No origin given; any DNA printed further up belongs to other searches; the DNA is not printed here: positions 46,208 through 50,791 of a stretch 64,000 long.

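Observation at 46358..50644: Giant double-activase / hydroxyacyl-CoA-dehydratase-like fusion resembling a fused PlsA-PlsR plasmalogen synthase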

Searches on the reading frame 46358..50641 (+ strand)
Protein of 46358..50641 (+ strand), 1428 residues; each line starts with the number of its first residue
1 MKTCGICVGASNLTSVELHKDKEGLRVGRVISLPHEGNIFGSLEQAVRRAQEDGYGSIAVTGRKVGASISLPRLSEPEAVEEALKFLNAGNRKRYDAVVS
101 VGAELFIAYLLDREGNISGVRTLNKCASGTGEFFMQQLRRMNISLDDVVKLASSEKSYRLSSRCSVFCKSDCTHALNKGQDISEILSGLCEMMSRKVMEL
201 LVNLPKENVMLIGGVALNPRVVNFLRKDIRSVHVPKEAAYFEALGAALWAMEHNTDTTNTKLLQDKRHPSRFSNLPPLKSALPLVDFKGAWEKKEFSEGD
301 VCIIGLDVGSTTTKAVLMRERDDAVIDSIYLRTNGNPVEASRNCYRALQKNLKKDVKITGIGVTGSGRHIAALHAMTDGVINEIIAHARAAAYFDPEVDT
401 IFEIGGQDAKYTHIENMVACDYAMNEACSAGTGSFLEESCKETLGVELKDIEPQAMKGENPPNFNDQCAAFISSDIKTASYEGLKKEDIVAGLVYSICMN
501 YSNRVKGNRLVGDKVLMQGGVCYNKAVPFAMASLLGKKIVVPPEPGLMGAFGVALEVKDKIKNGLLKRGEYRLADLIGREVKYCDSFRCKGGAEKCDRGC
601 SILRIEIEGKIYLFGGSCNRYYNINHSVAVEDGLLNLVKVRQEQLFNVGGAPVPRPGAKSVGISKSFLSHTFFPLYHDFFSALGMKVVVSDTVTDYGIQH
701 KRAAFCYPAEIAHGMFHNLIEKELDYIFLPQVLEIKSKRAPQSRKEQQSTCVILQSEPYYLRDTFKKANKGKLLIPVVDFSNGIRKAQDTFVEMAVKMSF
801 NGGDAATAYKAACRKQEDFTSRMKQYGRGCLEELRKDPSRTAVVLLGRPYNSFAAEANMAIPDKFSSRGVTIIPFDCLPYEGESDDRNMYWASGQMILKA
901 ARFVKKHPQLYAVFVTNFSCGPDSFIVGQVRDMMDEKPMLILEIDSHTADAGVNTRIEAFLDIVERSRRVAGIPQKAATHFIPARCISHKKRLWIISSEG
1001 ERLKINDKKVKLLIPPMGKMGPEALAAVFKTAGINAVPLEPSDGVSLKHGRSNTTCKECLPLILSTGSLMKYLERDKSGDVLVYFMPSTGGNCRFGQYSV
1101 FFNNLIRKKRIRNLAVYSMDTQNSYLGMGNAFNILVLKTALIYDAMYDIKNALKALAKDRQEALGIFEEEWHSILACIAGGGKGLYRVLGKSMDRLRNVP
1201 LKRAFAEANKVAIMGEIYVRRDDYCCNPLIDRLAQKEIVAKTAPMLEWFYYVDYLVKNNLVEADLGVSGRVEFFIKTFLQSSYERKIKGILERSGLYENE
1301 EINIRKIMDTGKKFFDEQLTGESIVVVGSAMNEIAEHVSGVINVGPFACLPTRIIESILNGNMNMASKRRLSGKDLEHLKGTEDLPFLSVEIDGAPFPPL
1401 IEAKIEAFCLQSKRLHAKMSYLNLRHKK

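Call 4: search_protein_families(library=pfam, proteins=[window:46358-50641:+], max_evalue=0.01)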
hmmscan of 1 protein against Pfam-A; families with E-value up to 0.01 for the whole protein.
window:46358-50641:+ (1428 aa): 3 families
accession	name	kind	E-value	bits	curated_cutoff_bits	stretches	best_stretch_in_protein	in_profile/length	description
PF01869.26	BcrAD_BadFG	-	6.2e-62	210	31.5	2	304-555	1-269/271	BadF/BadG/BcrA/BcrD ATPase family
PF09989.15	DUF2229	-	8.7e-48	163.3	29.4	1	661-877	2-217/218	CoA enzyme activase uncharacterised domain (DUF2229)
PF02782.22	FGGY_C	-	1e-05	25.8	27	1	456-555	95-192/198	FGGY family of carbohydrate kinases, C-terminal domain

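Call 5: search_protein_families(library=ncbifam, proteins=[window:46358-50641:+], max_evalue=0.01)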
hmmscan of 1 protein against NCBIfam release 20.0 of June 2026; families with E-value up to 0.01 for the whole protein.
window:46358-50641:+ (1428 aa): 7 families
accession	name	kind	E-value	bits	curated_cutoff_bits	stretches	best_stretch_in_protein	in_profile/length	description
TIGR00241.1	CoA_E_activ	domain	1.8e-71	240.6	125.4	2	303-555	2-247/248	acyl-CoA dehydratase activase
TIGR03286.1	methan_mark_15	hypoth_equivalog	5.6e-44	150.7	455.75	2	303-556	146-400/404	methanogenesis marker 15 protein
TIGR02259.1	benz_CoA_red_A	equivalog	9.4e-32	110.3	578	2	354-527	226-397/432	benzoyl-CoA reductase subunit A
TIGR03192.1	benz_CoA_bzdQ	equivalog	1.7e-28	99.9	380.2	2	292-555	23-284/293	benzoyl-CoA reductase, bzd-type, subunit Q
TIGR02261.1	benz_CoA_red_D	equivalog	2e-26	92.7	312.85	2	304-532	4-232/262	benzoyl-CoA reductase subunit D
NF011660.0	PRK15080.1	equivalog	0.00071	18.9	182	0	177-250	199-273/277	ethanolamine utilization protein EutJ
NF009842.0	PRK13317.1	equivalog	0.0035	16.7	234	0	303-388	4-81/277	type II pantothenate kinase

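Call 13: find_homologous_proteins(query=window:46358-50641:+, max_evalue=1e-10)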
Query window:46358-50641:+ (1428 aa): 7815 proteins with E <= 1e-10 among 8000 candidates; the best 120 are listed.
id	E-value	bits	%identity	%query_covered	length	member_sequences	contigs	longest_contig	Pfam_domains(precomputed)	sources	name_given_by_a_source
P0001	0.0e+0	3270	100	100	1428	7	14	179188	PF01869.27,PF02782.23,PF09989.16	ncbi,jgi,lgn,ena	-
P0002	0.0e+0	2828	85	99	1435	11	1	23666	PF01869.27,PF02782.23,PF09989.16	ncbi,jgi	ncbi:MAG: acyl-CoA dehydratase activase [Candidatus Omnitrophota bacterium]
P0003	0.0e+0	2797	85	99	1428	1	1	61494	PF01869.27,PF02782.23,PF09989.16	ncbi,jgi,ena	ncbi:MAG: acyl-CoA dehydratase activase [Candidatus Omnitrophota bacterium]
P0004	0.0e+0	2551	77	99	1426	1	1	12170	PF01869.27,PF09989.16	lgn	-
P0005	0.0e+0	2520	76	99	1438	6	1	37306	PF01869.27,PF02782.23,PF09989.16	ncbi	ncbi:MAG: acyl-CoA dehydratase activase [Candidatus Omnitrophota bacterium]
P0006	0.0e+0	2115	64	100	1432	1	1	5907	PF01869.27,PF09989.16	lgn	-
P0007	0.0e+0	2069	63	99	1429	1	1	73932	PF01869.27,PF09989.16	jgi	jgi:predicted CoA-substrate-specific enzyme activase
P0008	0.0e+0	2068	63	99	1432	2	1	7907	PF01869.27,PF02782.23,PF09989.16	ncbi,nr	ncbi:MAG: acyl-CoA dehydratase activase [Candidatus Omnitrophica bacterium]|nr:acyl-CoA dehydratase 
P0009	0.0e+0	2052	62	99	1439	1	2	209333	PF01869.27,PF09989.16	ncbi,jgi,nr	ncbi:MAG: acyl-CoA dehydratase activase [Candidatus Omnitrophica bacterium]|jgi:predicted CoA-substr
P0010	0.0e+0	2044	62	99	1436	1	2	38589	PF01869.27,PF09989.16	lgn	-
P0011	0.0e+0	2042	62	99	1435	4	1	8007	PF01869.27,PF02782.23,PF09989.16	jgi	-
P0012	0.0e+0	2041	62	99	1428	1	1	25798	PF01869.27,PF09989.16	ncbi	ncbi:MAG: acyl-CoA dehydratase activase [Candidatus Omnitrophota bacterium]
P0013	0.0e+0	2031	61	99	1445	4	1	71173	PF01869.27,PF02782.23,PF09989.16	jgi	-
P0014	0.0e+0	1824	58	100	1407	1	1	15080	PF01869.27,PF09989.16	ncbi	-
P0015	0.0e+0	1765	56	99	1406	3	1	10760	PF01869.27,PF02782.23,PF09989.16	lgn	-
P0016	0.0e+0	1720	64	81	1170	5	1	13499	PF01869.27,PF02782.23,PF09989.16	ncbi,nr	ncbi:MAG: acyl-CoA dehydratase activase, partial [Candidatus Omnitrophica bacterium]|nr:acyl-CoA deh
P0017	0.0e+0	1652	52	99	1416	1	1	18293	PF01869.27,PF02782.23,PF09989.16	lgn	-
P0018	0.0e+0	1643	52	99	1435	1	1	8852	PF01869.27,PF02782.23,PF09989.16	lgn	-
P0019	0.0e+0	1628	52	99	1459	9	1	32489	PF01869.27,PF02782.23,PF09989.16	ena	-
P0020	0.0e+0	1626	52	99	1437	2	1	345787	PF01869.27,PF09989.16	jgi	-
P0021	0.0e+0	1622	52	99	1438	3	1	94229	PF01869.27,PF02782.23,PF09989.16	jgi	jgi:predicted CoA-substrate-specific enzyme activase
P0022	0.0e+0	1614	52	99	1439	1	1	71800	PF01869.27,PF02782.23,PF09989.16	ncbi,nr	ncbi:MAG: activase [Chitinivibrionales bacterium]|nr:activase [Chitinivibrionales bacterium]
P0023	0.0e+0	1614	51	99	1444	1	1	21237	PF01869.27,PF09989.16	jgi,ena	-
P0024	0.0e+0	1612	51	99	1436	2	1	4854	PF01869.27,PF09989.16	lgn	-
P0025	0.0e+0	1612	51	100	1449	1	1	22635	PF01869.27,PF09989.16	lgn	-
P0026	0.0e+0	1612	52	100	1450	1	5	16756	PF01869.27,PF02782.23,PF09989.16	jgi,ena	jgi:CoA-substrate-specific enzyme activase, putative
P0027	0.0e+0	1611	52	99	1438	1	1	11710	PF01869.27,PF09989.16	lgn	-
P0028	0.0e+0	1611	51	99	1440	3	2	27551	PF01869.27,PF09989.16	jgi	jgi:predicted CoA-substrate-specific enzyme activase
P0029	0.0e+0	1610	52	99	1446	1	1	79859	PF01869.27,PF02782.23,PF09989.16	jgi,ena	jgi:predicted CoA-substrate-specific enzyme activase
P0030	0.0e+0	1609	52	99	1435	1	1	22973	PF01869.27,PF02782.23,PF09989.16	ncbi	-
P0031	0.0e+0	1605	52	99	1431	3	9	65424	PF01869.27,PF09989.16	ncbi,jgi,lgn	-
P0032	0.0e+0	1604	51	99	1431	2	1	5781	PF01869.27,PF02782.23,PF09989.16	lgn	-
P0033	0.0e+0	1602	52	99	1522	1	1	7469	PF01869.27,PF02782.23,PF09989.16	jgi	jgi:predicted CoA-substrate-specific enzyme activase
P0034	0.0e+0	1602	51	99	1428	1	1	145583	PF01869.27,PF02782.23,PF09989.16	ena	-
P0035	0.0e+0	1601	51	99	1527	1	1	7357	PF01869.27,PF02782.23,PF09989.16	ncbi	-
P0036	0.0e+0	1600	52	99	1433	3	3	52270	PF01869.27,PF09989.16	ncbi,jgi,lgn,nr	ncbi:activase [bacterium]|nr:activase [bacterium]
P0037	0.0e+0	1600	51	99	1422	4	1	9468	PF01869.27,PF06050.20,PF09989.16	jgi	jgi:predicted CoA-substrate-specific enzyme activase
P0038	0.0e+0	1598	51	100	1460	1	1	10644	PF01869.27,PF02782.23,PF09989.16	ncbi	-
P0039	0.0e+0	1597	52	99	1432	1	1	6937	PF01869.27,PF02782.23,PF09989.16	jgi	jgi:predicted CoA-substrate-specific enzyme activase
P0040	0.0e+0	1596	51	99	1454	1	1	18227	PF01869.27,PF09989.16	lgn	-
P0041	0.0e+0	1595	51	99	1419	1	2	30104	PF01869.27,PF02782.23,PF09989.16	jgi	-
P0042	0.0e+0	1594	52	99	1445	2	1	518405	PF01869.27,PF02782.23,PF09989.16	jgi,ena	-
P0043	0.0e+0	1593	52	99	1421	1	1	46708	PF01869.27,PF09989.16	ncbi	-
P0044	0.0e+0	1592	51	100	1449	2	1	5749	PF01869.27,PF09989.16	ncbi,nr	ncbi:MAG: activase [Deltaproteobacteria bacterium]|nr:activase [Deltaproteobacteria bacterium]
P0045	0.0e+0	1591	51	99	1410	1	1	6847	PF01869.27,PF02782.23,PF09989.16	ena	-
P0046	0.0e+0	1590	51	99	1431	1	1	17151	PF01869.27,PF02782.23,PF09989.16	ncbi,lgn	-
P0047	0.0e+0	1589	51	99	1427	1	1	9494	PF01869.27,PF06050.20,PF09989.16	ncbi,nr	ncbi:MAG: acyl-CoA dehydratase activase [Candidatus Omnitrophica bacterium]|nr:acyl-CoA dehydratase 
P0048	0.0e+0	1588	51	99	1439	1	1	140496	PF01869.27,PF09989.16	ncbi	-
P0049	0.0e+0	1586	51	99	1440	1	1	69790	PF01869.27,PF02782.23,PF09989.16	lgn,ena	-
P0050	0.0e+0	1586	51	99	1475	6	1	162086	PF01869.27,PF02782.23,PF09989.16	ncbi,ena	-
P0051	0.0e+0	1586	51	100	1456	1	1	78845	PF01869.27,PF02782.23,PF09989.16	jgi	jgi:predicted CoA-substrate-specific enzyme activase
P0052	0.0e+0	1586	52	100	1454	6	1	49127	PF01869.27,PF02782.23,PF09989.16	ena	-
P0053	0.0e+0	1585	51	99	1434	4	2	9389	PF01869.27,PF02782.23,PF09989.16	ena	-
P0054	0.0e+0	1584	51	100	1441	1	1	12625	PF01869.27,PF02782.23,PF09989.16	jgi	jgi:predicted CoA-substrate-specific enzyme activase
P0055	0.0e+0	1583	51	99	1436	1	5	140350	PF01869.27,PF09989.16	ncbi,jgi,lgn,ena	jgi:predicted CoA-substrate-specific enzyme activase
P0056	0.0e+0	1581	50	99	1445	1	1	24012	PF01869.27,PF02782.23,PF09989.16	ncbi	-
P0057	0.0e+0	1581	51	99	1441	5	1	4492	PF01869.27,PF02782.23,PF09989.16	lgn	-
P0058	0.0e+0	1579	51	99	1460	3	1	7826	PF01869.27,PF02782.23,PF09989.16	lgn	-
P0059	0.0e+0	1578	51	99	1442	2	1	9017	PF01869.27,PF09989.16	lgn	-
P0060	0.0e+0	1577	50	99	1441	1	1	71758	PF01869.27,PF02782.23,PF09989.16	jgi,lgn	jgi:predicted CoA-substrate-specific enzyme activase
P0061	0.0e+0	1575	51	99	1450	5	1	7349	PF01869.27,PF02782.23,PF09989.16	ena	-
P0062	0.0e+0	1575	51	100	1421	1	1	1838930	PF01869.27,PF09989.16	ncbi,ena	-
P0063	0.0e+0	1574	51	99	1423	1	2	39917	PF01869.27,PF02782.23,PF09989.16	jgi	-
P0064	0.0e+0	1573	51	99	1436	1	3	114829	PF01869.27,PF02782.23,PF09989.16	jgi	jgi:predicted CoA-substrate-specific enzyme activase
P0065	0.0e+0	1571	50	99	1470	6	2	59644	PF01869.27,PF02782.23,PF09989.16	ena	-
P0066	0.0e+0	1568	50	99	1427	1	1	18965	PF01869.27,PF02782.23,PF09989.16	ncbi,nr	ncbi:MAG: acyl-CoA dehydratase activase [Candidatus Omnitrophica bacterium]|nr:acyl-CoA dehydratase 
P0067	0.0e+0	1567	51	99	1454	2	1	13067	PF01869.27,PF02782.23,PF09989.16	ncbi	-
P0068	0.0e+0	1567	53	96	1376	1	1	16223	PF01869.27,PF02782.23,PF09989.16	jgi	jgi:predicted CoA-substrate-specific enzyme activase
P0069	0.0e+0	1567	50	99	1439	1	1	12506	PF01869.27,PF02782.23,PF09989.16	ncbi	-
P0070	0.0e+0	1567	50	99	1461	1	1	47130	PF01869.27,PF02782.23,PF09989.16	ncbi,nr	ncbi:MAG: activase [Proteobacteria bacterium]|nr:activase [Pseudomonadota bacterium]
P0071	0.0e+0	1566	50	99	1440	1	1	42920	PF01869.27,PF02782.23,PF09989.16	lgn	-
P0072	0.0e+0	1565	50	100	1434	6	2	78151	PF01869.27,PF09989.16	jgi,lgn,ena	jgi:predicted CoA-substrate-specific enzyme activase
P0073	0.0e+0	1560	50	99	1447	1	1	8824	PF01869.27,PF02782.23,PF09989.16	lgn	-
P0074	0.0e+0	1559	50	99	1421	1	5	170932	PF01869.27,PF06050.20,PF09989.16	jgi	-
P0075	0.0e+0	1559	50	100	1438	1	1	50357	PF01869.27,PF09989.16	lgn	-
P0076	0.0e+0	1558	50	99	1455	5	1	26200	PF01869.27,PF02782.23,PF09989.16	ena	-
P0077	0.0e+0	1558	50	99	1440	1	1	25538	PF01869.27,PF09989.16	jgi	-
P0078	0.0e+0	1558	51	98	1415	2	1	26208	PF01869.27,PF02782.23,PF09989.16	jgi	jgi:predicted CoA-substrate-specific enzyme activase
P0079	0.0e+0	1557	50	99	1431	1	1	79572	PF01869.27,PF02782.23,PF09989.16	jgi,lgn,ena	-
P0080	0.0e+0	1556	50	99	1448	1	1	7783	PF01869.27,PF02782.23,PF09989.16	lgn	-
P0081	0.0e+0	1556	50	100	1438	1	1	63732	PF01869.27,PF09989.16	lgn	-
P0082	0.0e+0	1555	50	99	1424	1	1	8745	PF01869.27,PF09989.16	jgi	jgi:predicted CoA-substrate-specific enzyme activase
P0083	0.0e+0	1554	51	99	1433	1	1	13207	PF01869.27,PF09989.16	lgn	-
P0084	0.0e+0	1554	50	99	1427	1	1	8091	PF01869.27,PF02782.23,PF09989.16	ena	-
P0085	0.0e+0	1553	50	99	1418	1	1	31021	PF01869.27,PF09989.16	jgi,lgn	-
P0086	0.0e+0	1553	50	99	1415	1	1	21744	PF01869.27,PF09989.16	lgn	-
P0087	0.0e+0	1551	50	100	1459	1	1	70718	PF01869.27,PF09989.16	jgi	jgi:predicted CoA-substrate-specific enzyme activase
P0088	0.0e+0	1550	50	100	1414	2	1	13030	PF01869.27,PF09989.16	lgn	-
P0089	0.0e+0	1550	50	100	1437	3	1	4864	PF01869.27,PF02782.23,PF09989.16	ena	-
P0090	0.0e+0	1548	50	99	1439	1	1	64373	PF01869.27,PF02782.23,PF09989.16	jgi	jgi:predicted CoA-substrate-specific enzyme activase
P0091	0.0e+0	1548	49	99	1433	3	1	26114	PF01869.27,PF02782.23,PF09989.16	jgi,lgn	-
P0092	0.0e+0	1547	50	99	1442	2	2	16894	PF01869.27,PF09989.16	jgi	jgi:predicted CoA-substrate-specific enzyme activase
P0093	0.0e+0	1547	50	99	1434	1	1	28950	PF01869.27,PF02782.23,PF09989.16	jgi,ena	jgi:predicted CoA-substrate-specific enzyme activase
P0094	0.0e+0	1547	50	99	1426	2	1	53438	PF01869.27,PF09989.16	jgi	-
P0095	0.0e+0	1545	50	99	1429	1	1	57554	PF01869.27,PF09989.16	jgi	jgi:predicted CoA-substrate-specific enzyme activase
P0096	0.0e+0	1545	50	99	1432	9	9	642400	PF01869.27,PF09989.16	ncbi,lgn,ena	-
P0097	0.0e+0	1544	49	99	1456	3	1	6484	PF01869.27,PF02782.23,PF09989.16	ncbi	-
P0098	0.0e+0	1544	51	99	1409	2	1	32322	PF01869.27,PF09989.16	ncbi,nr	ncbi:activase [Candidatus Woesearchaeota archaeon]|nr:activase [Candidatus Woesearchaeota archaeon]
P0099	0.0e+0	1543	50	99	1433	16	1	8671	PF01869.27,PF02782.23,PF09989.16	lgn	-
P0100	0.0e+0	1542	50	99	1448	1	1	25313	PF01869.27,PF02782.23,PF09989.16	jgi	-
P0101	0.0e+0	1542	49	99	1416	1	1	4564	PF01869.27,PF09989.16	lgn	-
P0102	0.0e+0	1542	50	99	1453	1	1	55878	PF01869.27,PF09989.16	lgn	-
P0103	0.0e+0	1541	50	99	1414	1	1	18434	PF01869.27,PF02782.23,PF09989.16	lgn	-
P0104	0.0e+0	1541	50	99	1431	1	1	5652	PF01869.27,PF09989.16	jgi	jgi:predicted CoA-substrate-specific enzyme activase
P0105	0.0e+0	1541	49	100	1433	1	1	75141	PF01869.27,PF02782.23,PF09989.16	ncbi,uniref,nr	ncbi:acyl-CoA dehydratase activase [Chitinispirillales bacterium ANBcel5]|uniref:acyl-CoA dehydratas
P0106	0.0e+0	1540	49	99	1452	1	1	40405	PF01869.27,PF02782.23,PF09989.16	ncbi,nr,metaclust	ncbi:CoA-substrate-specific enzyme activase [Chitinispirillum alkaliphilum]|nr:CoA-substrate-specifi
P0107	0.0e+0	1540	49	100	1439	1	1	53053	PF01869.27,PF02782.23,PF09989.16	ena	-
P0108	0.0e+0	1539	49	99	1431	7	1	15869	PF01869.27,PF02782.23,PF09989.16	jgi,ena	-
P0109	0.0e+0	1539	50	99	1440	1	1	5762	PF01869.27,PF02782.23,PF09989.16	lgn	-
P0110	0.0e+0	1538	49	100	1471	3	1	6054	PF01869.27,PF02782.23,PF09989.16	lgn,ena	-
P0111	0.0e+0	1536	50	99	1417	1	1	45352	PF01869.27,PF02782.23,PF09989.16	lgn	-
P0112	0.0e+0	1535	50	99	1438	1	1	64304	PF01869.27,PF09989.16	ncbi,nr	ncbi:MAG: hypothetical protein JW913_14565 [Chitinispirillaceae bacterium]|nr:hypothetical protein [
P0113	0.0e+0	1535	49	99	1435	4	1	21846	PF01869.27,PF02782.23,PF09989.16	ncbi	-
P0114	0.0e+0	1534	49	99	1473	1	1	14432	PF01869.27,PF02782.23,PF09989.16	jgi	-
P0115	0.0e+0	1531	50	99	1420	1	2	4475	PF01869.27,PF02782.23,PF09989.16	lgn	-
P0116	0.0e+0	1530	49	99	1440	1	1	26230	PF01869.27,PF02782.23,PF09989.16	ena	-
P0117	0.0e+0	1530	50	99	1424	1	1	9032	PF01869.27,PF09989.16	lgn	-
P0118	0.0e+0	1528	50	99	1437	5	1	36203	PF01869.27,PF02782.23,PF09989.16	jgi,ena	-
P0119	0.0e+0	1527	50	99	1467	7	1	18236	PF01869.27,PF09989.16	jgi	-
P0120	0.0e+0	1527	50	99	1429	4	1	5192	PF01869.27,PF09989.16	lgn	-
